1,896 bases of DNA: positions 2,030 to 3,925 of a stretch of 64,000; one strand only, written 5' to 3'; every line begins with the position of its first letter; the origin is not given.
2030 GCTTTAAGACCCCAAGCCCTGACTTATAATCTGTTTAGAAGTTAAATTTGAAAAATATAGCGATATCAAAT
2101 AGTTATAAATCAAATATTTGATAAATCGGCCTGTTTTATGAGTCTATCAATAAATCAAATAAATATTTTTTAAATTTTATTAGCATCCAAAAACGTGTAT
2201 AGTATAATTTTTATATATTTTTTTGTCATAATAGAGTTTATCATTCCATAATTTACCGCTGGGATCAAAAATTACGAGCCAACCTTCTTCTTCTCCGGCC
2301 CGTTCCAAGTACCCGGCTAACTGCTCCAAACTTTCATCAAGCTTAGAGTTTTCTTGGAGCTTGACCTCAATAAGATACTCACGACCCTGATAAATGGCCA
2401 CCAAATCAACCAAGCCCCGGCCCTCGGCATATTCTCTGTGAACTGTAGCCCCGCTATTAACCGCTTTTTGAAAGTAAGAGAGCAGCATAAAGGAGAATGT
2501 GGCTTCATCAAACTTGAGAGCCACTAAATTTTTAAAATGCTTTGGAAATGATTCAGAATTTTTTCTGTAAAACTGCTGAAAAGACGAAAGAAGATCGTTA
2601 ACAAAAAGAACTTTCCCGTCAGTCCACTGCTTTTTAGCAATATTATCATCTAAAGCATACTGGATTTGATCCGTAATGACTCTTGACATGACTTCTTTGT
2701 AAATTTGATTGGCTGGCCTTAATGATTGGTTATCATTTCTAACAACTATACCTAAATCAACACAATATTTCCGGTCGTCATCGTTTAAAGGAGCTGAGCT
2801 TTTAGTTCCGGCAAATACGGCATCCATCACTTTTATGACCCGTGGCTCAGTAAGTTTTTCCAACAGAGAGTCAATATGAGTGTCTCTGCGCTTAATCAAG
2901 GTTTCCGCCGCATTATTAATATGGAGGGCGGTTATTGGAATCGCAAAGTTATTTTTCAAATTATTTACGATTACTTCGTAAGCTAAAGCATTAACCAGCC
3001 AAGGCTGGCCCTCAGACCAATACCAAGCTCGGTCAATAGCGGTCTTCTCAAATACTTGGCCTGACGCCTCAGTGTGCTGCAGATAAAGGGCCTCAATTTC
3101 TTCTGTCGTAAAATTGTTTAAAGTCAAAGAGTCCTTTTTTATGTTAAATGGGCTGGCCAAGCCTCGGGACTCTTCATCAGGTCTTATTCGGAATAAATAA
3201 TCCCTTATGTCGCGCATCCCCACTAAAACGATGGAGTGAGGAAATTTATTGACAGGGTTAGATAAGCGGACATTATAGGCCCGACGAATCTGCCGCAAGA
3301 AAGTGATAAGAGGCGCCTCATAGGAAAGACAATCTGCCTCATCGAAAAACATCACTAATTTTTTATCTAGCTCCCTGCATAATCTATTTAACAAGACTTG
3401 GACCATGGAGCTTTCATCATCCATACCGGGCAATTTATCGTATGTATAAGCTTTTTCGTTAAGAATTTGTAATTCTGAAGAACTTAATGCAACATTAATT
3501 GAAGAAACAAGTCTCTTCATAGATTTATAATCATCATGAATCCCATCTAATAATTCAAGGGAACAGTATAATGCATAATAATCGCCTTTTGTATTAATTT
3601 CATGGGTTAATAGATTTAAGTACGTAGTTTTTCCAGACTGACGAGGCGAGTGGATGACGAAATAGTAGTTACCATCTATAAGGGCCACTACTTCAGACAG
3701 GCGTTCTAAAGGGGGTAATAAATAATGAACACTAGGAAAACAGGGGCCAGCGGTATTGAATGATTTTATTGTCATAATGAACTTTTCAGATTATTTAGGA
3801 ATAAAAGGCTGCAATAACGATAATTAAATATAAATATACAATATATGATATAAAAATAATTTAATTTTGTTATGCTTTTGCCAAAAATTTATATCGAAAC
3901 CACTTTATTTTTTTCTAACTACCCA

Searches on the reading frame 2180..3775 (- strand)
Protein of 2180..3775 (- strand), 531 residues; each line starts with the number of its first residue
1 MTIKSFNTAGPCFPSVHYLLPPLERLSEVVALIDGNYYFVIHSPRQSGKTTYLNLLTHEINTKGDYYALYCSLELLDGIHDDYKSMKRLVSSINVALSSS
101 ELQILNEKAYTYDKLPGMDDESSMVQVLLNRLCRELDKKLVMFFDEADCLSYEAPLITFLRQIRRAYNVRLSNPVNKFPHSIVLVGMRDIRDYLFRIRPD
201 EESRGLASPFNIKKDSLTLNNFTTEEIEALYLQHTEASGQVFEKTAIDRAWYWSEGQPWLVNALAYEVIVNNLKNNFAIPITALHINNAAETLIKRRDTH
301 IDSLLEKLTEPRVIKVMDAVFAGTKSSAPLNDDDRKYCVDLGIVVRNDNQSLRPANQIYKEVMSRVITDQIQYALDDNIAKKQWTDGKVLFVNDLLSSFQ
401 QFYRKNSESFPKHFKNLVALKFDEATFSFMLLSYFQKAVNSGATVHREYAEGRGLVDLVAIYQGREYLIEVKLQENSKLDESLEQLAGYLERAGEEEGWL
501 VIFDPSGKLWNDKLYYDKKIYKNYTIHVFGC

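Call 24: search_protein_families(library=pfam, proteins=[window:2180-3775:-], max_evalue=0.001)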
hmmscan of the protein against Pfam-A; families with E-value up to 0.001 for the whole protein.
window:2180-3775:- (531 aa): 2 families
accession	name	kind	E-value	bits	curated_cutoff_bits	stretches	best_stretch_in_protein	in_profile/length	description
PF14516.12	AAA_35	-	3.3e-09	36.5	27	1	40-361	35-327/331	AAA-like domain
PF13401.12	AAA_22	-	6.4e-07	30.2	27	1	39-194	8-130/130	AAA domain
